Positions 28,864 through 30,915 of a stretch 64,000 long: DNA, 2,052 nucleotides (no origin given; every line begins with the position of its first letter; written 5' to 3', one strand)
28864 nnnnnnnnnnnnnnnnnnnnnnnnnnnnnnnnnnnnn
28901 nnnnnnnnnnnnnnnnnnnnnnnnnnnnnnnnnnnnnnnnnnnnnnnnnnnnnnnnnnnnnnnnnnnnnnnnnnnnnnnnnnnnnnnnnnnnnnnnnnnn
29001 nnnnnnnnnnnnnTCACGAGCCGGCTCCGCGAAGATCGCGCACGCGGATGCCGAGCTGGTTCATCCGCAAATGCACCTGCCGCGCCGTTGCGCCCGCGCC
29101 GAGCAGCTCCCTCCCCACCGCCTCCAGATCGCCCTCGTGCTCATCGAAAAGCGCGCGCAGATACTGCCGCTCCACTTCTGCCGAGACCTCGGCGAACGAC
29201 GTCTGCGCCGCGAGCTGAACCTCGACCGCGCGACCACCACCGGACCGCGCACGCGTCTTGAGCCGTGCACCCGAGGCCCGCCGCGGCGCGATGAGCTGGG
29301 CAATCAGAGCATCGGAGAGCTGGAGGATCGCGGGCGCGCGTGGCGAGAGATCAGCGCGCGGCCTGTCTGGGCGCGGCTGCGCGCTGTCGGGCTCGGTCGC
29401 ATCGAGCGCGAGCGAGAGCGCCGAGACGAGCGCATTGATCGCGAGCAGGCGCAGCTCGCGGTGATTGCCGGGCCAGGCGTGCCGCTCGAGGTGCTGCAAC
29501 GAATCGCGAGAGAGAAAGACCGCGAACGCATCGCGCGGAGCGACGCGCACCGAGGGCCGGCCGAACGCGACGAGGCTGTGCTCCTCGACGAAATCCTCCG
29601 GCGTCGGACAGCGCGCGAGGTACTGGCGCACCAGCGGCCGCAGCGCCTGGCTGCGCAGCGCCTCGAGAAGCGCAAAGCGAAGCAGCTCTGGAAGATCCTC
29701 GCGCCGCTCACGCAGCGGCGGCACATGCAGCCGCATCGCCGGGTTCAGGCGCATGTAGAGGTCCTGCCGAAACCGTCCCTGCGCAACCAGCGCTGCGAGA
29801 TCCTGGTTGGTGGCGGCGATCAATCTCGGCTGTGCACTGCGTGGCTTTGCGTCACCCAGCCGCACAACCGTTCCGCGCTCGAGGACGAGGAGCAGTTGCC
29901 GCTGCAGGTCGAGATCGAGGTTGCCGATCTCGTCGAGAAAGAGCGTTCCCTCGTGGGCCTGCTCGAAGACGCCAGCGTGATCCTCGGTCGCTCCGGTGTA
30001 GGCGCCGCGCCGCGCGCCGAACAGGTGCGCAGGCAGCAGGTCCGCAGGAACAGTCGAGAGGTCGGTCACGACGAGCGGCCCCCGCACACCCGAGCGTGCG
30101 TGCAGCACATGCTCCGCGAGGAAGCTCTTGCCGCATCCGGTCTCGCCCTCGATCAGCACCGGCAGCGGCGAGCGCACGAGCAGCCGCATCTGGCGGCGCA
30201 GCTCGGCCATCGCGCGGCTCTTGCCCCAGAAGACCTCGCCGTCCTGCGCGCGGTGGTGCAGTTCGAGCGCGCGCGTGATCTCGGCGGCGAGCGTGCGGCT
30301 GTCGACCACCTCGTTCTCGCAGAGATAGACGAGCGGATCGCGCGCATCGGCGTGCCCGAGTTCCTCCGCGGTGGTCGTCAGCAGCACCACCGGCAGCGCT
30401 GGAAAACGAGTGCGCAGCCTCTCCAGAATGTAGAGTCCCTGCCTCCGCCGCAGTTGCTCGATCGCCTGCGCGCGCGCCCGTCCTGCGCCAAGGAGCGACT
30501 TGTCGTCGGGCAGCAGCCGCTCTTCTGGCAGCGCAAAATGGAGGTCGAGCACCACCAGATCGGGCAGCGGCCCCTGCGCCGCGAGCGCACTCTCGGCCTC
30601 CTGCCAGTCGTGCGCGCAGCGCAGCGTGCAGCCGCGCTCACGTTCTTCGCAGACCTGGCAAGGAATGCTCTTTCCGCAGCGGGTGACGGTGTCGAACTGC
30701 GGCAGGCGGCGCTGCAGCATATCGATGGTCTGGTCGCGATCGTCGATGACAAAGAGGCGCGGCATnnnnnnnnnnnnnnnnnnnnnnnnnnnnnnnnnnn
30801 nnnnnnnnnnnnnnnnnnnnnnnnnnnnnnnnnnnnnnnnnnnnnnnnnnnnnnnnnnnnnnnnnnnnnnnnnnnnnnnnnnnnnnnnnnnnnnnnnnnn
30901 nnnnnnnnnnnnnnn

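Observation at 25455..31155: Overlapping four-gene regulatory operon: hypothetical protein, sigma-54 activator with a C-x5-C-x2-C-x6-C-x3-C insert in its receiver-like domain, TPR kinase with atypical H-box, stand-alone receiver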

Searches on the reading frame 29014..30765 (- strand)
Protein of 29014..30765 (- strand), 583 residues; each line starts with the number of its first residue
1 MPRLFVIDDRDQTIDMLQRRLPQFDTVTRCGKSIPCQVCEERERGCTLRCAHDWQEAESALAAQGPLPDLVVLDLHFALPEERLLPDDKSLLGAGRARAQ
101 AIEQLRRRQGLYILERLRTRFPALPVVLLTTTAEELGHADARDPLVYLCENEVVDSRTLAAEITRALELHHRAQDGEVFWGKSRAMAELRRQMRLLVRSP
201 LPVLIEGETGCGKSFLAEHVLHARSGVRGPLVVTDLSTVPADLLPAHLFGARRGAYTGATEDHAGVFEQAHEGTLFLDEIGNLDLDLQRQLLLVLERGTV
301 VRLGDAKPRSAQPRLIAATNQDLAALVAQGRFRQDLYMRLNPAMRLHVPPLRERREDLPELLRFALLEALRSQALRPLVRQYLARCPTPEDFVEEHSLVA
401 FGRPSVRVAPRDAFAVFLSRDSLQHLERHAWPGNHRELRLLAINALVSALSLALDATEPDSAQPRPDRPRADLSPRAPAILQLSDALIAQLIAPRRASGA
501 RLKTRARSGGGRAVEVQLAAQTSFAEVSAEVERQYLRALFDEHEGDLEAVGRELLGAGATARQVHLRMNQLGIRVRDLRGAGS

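Call 3: search_protein_families(library=pfam, proteins=[window:29014-30765:-], max_evalue=0.1)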
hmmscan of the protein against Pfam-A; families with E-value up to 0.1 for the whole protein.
window:29014-30765:- (583 aa): 11 families
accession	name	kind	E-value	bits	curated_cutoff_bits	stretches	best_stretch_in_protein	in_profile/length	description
PF00158.32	Sigma54_activat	-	2.4e-52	177.4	20.2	1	181-342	3-164/168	Sigma-54 interaction domain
PF14532.12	Sigma54_activ_2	-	1.1e-22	81.2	25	1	181-351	2-138/138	Sigma-54 interaction domain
PF07728.20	AAA_5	-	2.6e-07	31.2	22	1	202-321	1-123/139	AAA domain (dynein-related subfamily)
PF25601.1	AAA_lid_14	-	2.3e-06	27.8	27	1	418-449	29-60/87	AAA+ ATPase lid domain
PF07724.20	AAA_2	-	6.6e-06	26.7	27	1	203-320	6-124/166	AAA domain (Cdc48 subfamily)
PF01078.27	Mg_chelatase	-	0.00087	19.2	20.3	1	258-321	93-158/207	Magnesium chelatase, subunit ChlI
PF05729.18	NACHT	-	0.0015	18.8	26.7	0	202-222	2-22/167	NACHT domain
PF00004.35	AAA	-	0.0022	18.9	21.2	1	203-337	1-128/131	ATPase family associated with various cellular activities (AAA)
PF13401.12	AAA_22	-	0.0077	17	27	0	202-236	7-43/130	AAA domain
PF00072.30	Response_reg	-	0.039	14.6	30.2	0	105-135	52-82/111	Response regulator receiver domain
PF12775.13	AAA_7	-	0.043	13.8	25.8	1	191-222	24-55/181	P-loop containing dynein motor region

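Call 4: search_protein_families(library=ncbifam, proteins=[window:29014-30765:-], max_evalue=0.1)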
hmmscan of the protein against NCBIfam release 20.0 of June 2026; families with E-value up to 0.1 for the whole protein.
window:29014-30765:- (583 aa): 29 families (the best 25 are shown)
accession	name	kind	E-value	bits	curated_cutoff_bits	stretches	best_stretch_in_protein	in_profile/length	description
NF038308.1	RNA_repair_RtcR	equivalog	5.1e-64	217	650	1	145-372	149-378/530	RNA repair transcriptional activator RtcR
TIGR01818.1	ntrC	equivalog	8.7e-63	212.7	558.6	1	108-375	55-331/463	nitrogen regulation protein NR(I)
NF003451.0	PRK05022.1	equivalog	9e-60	202.8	476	2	168-373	181-384/512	nitric oxide reductase transcriptional regulator NorR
NF008176.1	PRK10923.1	equivalog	8e-52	176.4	620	1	109-371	61-331/469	nitrogen regulation protein NR(I)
NF041552.1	TF_PrdR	equivalog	1.3e-51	175.6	795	1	179-367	269-456/577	sigma-54 dependent transcriptional regulator PrdR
TIGR02329.1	propionate_PrpR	equivalog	1.7e-51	175.5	499.2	1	159-442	196-443/526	propionate catabolism operon regulatory protein PrpR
TIGR01817.1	nifA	equivalog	3.1e-51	174.8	528.85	1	167-378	186-395/534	nif-specific transcriptional activator NifA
NF011953.0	PRK15424.1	equivalog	5.7e-51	173.7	703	1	169-374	212-424/538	propionate catabolism operon regulatory protein PrpR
NF008469.0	PRK11361.1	equivalog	4.7e-48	164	714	1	169-361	136-326/461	acetoacetate metabolism transcriptional regulator AtoC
TIGR02974.1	phageshock_pspF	equivalog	4.1e-47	161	443.55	1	181-362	3-183/336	phage shock protein operon transcriptional activator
NF011695.0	PRK15115.1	equivalog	1.9e-46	158.7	763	1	108-382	63-337/445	two-component system response regulator GlrR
NF041946.1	LuxO_transreg_Vib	equivalog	4.8e-46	157.5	800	1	109-368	54-322/463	quorum-sensing sigma-54 dependent transcriptional regulator LuxO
NF011958.0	PRK15429.1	equivalog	7.6e-46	157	830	1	174-364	377-565/692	formate hydrogenlyase transcriptional activator FlhA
TIGR02915.1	PEP_resp_reg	equivalog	1.2e-45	156.2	502.6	2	168-359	130-320/445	PEP-CTERM-box response regulator transcription factor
NF041906.1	V4R_TF_MobR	exception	8.8e-44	149.9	999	1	182-366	237-420/544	phenol degradation transcriptional regulator MobR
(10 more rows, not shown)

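Call 9: find_homologous_proteins(query=window:29014-30765:-, max_evalue=0.00001)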
Query window:29014-30765:- (583 aa): 7408 proteins with E <= 0.00001 among 8000 candidates; the best 120 are listed.
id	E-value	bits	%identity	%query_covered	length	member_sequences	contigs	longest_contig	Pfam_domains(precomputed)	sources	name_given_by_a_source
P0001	0.0e+0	1270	100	100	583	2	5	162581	PF00158.33,PF07724.21,PF25601.2,PF14532.13,PF07728.21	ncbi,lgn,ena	-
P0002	2.7e-270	916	76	99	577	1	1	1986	PF00158.33,PF07724.21,PF25601.2,PF14532.13,PF07728.21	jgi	jgi:two-component system nitrogen regulation response regulator GlnG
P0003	4.2e-270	915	74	100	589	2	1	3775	PF00158.33,PF25601.2,PF14532.13,PF07728.21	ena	-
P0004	4.9e-267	905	73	100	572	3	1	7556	PF00158.33,PF07724.21,PF25601.2,PF14532.13,PF07728.21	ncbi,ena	-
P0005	4.7e-266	902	73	99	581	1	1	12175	PF00158.33,PF25601.2,PF14532.13,PF07728.21,PF01078.28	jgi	jgi:DNA-binding NtrC family response regulator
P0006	6.3e-266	901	73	100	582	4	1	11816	PF00158.33,PF25601.2,PF14532.13,PF07728.21,PF01078.28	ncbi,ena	-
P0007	3.1e-265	899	73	99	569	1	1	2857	PF00158.33,PF07724.21,PF25601.2,PF14532.13,PF07728.21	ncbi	-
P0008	3.1e-263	892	73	99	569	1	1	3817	PF00158.33,PF07724.21,PF25601.2,PF14532.13,PF07728.21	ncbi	-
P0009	8.6e-257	871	71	99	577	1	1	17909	PF00158.33,PF25601.2,PF14532.13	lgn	-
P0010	5.6e-256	868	71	100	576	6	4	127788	PF00158.33,PF25601.2,PF14532.13,PF01078.28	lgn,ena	-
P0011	3.8e-249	846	70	100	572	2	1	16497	PF00158.33,PF07724.21,PF25601.2,PF14532.13,PF07728.21,PF01078.28,PF13191.13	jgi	jgi:DNA-binding NtrC family response regulator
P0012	8.5e-247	838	68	100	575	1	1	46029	PF00158.33,PF07724.21,PF25601.2,PF14532.13,PF07728.21,PF13191.13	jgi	jgi:two-component system nitrogen regulation response regulator GlnG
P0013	1.4e-245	834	68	99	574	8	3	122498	PF00158.33,PF07724.21,PF25601.2,PF14532.13,PF07728.21,PF13191.13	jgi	jgi:two-component system nitrogen regulation response regulator GlnG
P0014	2.1e-245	833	69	99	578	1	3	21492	PF00158.33,PF07724.21,PF25601.2,PF14532.13,PF07728.21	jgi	jgi:DNA-binding NtrC family response regulator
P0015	2.1e-245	833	68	100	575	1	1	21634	PF00158.33,PF07724.21,PF25601.2,PF14532.13,PF07728.21,PF13191.13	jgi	jgi:DNA-binding NtrC family response regulator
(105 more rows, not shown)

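Call 12: find_related_loci(query=A1, collection=genome_contigs, flank=10000)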
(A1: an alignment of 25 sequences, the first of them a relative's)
Query A1 (583 aa) in genome_contigs; peptide patterns used: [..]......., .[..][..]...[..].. (x = any residue, [..] = any of these).
445 stretches matched a pattern; 248 encode a relative of the query (tblastn E <= 1e-3); the best 80 are kept; 80 distinct loci.
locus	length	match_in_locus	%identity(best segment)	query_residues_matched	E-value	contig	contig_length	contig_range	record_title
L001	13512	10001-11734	73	1-578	0e+0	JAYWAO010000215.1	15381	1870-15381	MAG: Deltaproteobacteria bacterium isolate GL93_DN_concoct_103_sub GL93_DN_concoct_103_sub_214, whole genome shotgun seq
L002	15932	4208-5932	69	1-583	0e+0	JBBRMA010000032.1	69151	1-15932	MAG: Myxococcales bacterium isolate La1_maxbin2.464 LA1C_X2.464_k141_1076863L_69151_cov_27.0247, whole genome shotgun se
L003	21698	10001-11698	67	1-575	0e+0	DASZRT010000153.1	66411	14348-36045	MAG TPA_asm: Polyangia bacterium isolate SMAG_U6031 k141_800107, whole genome shotgun sequence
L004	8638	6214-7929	67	1-583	0e+0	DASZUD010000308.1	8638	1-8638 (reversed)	MAG TPA_asm: Polyangia bacterium isolate SMAG_U6094 k141_715031, whole genome shotgun sequence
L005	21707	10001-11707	67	1-581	0e+0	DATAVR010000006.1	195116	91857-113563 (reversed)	MAG TPA_asm: Polyangia bacterium isolate SMAG_U5604 k141_1310356, whole genome shotgun sequence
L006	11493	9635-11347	68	1-580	0e+0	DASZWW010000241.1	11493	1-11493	MAG TPA_asm: Polyangia bacterium isolate SMAG_U6167 k141_601922, whole genome shotgun sequence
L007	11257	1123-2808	66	1-581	0e+0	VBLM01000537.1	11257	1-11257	MAG: Deltaproteobacteria bacterium isolate DP_35 14_0903_13_30cm_scaffold_5418213, whole genome shotgun sequence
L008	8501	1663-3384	67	1-578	0e+0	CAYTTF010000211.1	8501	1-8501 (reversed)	MAG TPA_asm: uncultured Myxococcales bacterium isolate binchicken_co54_184 genome assembly, contig: NODE_15176_length_85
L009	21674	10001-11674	66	1-580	0e+0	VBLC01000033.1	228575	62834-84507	MAG: Deltaproteobacteria bacterium isolate DP_25 14_0927_12_20cm_scaffold_23, whole genome shotgun sequence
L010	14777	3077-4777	66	1-579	0e+0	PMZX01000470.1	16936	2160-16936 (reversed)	MAG: Myxococcales bacterium isolate fen_1103 73.20110800_E3M.7_contig_228, whole genome shotgun sequence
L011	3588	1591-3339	67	1-583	0e+0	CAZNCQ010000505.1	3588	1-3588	MAG TPA_asm: uncultured Myxococcales bacterium isolate binchicken_co54_362 genome assembly, contig: NODE_52892_length_35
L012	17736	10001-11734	67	1-581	0e+0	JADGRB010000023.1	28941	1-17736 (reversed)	MAG: Proteobacteria bacterium isolate Chersky.8_6 contig-100_91, whole genome shotgun sequence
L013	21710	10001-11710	65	1-580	0e+0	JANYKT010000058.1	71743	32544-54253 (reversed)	MAG: Deltaproteobacteria bacterium isolate GL140_5_metabinner_43_sub GL140_5_k141_2822647, whole genome shotgun sequence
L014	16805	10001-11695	66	1-581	0e+0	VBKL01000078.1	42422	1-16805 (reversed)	MAG: Deltaproteobacteria bacterium isolate DP_8 14_1009_02_20cm_scaffold_142, whole genome shotgun sequence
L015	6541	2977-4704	66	1-581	0e+0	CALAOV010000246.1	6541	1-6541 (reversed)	MAG TPA_asm: uncultured Myxococcales bacterium isolate ERR1034454_bin.31_CONCOCT_v1.1_MAG genome assembly, contig: ERZ17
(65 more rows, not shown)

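Call 41: find_encoding_contigs(protein=P0001, flank=3000, max_places=3)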
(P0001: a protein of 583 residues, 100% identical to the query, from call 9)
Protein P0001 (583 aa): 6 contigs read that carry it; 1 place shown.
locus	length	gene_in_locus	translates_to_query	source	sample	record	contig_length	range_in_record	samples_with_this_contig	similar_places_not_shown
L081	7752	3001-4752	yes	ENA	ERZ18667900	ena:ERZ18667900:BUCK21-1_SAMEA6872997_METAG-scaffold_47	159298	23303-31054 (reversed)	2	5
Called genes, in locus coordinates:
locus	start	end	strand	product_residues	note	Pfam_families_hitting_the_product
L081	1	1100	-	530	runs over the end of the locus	-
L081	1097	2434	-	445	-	PF01145:Band_7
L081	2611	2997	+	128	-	-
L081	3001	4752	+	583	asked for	PF25601:AAA_lid_14 (faint), PF00158:Sigma54_activat, PF14532:Sigma54_activ_2, PF07724:AAA_2 (weak), PF07728:AAA_5 (weak)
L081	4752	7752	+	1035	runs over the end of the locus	PF07719:TPR_2 (faint), PF13428:TPR_14 (faint), PF14559:TPR_19 (weak), PF13414:TPR_11 (faint), PF13431:TPR_17 (faint), PF13432:TPR_16 (weak)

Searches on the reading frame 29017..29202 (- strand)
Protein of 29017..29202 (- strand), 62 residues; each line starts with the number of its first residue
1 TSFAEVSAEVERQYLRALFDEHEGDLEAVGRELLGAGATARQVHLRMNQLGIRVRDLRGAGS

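Call 75: search_solved_structures(query=A7, max_evalue=10, show_alignments=3)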
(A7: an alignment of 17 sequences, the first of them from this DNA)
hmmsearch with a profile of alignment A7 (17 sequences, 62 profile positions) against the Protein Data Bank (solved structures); distinct sequences matched with E-value up to 10: 2.
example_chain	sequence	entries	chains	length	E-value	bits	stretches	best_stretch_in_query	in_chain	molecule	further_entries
1a41_A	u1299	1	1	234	0.81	13.1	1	31-59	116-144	TOPOISOMERASE I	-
2h7f_X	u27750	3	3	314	0.89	13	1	31-59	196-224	DNA topoisomerase 1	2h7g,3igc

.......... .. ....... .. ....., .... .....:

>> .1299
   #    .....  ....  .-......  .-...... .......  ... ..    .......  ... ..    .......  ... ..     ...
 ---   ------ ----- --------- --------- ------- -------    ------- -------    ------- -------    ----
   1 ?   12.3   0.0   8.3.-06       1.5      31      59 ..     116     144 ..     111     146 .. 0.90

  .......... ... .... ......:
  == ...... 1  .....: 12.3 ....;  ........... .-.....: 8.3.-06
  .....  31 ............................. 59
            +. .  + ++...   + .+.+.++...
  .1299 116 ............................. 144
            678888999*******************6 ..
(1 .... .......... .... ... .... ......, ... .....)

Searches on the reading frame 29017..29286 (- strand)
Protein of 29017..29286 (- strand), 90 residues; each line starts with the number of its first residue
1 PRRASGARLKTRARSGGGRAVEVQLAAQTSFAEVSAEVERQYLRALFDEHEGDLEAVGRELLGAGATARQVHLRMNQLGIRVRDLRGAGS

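Call 71: search_protein_families(library=pfam, proteins=[window:29017-29286:-], max_evalue=10)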
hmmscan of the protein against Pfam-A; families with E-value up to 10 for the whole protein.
window:29017-29286:- (90 aa): 0 families

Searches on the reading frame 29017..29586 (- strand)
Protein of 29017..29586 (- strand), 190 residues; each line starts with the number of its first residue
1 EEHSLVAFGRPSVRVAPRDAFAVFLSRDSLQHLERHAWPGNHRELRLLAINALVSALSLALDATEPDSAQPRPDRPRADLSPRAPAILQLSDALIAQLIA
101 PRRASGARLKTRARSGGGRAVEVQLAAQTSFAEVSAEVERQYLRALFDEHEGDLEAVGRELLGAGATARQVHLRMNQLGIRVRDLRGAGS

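Call 71: search_protein_families(library=pfam, proteins=[window:29017-29586:-], max_evalue=10)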
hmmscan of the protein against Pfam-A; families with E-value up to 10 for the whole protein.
window:29017-29586:- (190 aa): 1 family
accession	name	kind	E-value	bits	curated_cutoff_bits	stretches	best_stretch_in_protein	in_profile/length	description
PF25601.1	AAA_lid_14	-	7.8e-05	22.9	27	1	25-56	29-60/87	AAA+ ATPase lid domain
